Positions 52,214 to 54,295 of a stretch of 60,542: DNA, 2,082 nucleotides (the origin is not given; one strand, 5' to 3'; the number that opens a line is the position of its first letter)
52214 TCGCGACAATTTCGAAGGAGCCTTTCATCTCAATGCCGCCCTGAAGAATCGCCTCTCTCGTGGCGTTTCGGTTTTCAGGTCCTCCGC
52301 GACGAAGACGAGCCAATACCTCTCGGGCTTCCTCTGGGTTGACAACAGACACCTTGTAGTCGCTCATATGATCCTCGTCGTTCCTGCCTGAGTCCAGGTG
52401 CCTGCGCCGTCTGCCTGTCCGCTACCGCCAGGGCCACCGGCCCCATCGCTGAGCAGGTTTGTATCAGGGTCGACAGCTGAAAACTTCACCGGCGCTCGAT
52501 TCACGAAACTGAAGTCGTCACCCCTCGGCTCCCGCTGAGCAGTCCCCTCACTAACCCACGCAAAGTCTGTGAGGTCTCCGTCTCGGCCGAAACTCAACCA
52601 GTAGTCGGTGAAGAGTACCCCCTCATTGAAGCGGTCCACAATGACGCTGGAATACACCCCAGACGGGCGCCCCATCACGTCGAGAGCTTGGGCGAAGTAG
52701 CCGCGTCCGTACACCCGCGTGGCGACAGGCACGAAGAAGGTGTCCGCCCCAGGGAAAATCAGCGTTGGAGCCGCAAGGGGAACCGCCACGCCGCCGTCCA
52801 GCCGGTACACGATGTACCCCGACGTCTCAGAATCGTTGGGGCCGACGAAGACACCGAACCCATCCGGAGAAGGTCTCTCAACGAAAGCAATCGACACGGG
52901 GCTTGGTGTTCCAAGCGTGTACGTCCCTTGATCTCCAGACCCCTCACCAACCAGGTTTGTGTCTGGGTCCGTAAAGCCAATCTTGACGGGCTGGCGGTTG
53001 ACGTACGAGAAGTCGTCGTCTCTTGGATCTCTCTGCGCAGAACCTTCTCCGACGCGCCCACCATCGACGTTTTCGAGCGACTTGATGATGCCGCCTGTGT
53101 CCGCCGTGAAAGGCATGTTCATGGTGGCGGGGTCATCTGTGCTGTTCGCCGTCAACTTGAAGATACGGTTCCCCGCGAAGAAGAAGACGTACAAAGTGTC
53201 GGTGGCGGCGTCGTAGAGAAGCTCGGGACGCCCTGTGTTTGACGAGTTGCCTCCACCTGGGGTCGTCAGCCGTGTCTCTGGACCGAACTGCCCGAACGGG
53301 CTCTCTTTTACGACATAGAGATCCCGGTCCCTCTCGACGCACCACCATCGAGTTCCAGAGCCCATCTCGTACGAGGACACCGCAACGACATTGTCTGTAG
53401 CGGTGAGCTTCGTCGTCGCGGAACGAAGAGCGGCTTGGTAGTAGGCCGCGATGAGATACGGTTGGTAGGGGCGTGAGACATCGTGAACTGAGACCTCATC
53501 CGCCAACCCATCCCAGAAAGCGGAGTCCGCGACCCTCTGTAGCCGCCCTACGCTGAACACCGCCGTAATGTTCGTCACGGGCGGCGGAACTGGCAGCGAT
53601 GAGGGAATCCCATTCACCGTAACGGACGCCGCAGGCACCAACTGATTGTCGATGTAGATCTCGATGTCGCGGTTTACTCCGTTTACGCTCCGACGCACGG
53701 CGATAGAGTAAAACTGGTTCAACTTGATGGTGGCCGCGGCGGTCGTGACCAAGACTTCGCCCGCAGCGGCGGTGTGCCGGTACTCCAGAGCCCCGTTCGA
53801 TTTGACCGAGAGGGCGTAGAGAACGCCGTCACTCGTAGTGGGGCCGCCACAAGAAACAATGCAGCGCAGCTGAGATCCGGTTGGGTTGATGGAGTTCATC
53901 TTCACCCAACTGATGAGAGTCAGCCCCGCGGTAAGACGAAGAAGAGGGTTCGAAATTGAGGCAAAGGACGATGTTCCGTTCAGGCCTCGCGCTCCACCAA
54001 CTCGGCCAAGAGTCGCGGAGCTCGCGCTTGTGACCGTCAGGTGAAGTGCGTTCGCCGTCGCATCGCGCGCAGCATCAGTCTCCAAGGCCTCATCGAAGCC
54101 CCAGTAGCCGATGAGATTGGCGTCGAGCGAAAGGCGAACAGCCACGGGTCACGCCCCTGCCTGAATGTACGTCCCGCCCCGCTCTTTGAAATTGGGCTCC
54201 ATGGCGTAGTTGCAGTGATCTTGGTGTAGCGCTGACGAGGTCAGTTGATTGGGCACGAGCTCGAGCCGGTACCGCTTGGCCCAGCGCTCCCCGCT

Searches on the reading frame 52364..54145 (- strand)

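Call 14: search_protein_families(library=phrogs, proteins=[window:52364-54145:-], max_evalue=0.001)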
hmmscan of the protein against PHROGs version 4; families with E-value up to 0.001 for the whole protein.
window:52364-54145:- (593 aa): 1 family
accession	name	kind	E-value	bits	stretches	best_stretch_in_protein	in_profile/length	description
phrog_14220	-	unknown function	0.00079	19.6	0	6-89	2-83/401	-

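Call 46: search_protein_families(library=pfam, proteins=[window:52364-54145:-], max_evalue=0.01)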
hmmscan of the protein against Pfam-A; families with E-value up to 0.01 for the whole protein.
window:52364-54145:- (593 aa): 1 family
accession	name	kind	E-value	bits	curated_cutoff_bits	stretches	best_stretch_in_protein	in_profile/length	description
PF13385.13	Laminin_G_3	-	6.2e-11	43.1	27.6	1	56-223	1-143/151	Concanavalin A-like lectin/glucanases superfamily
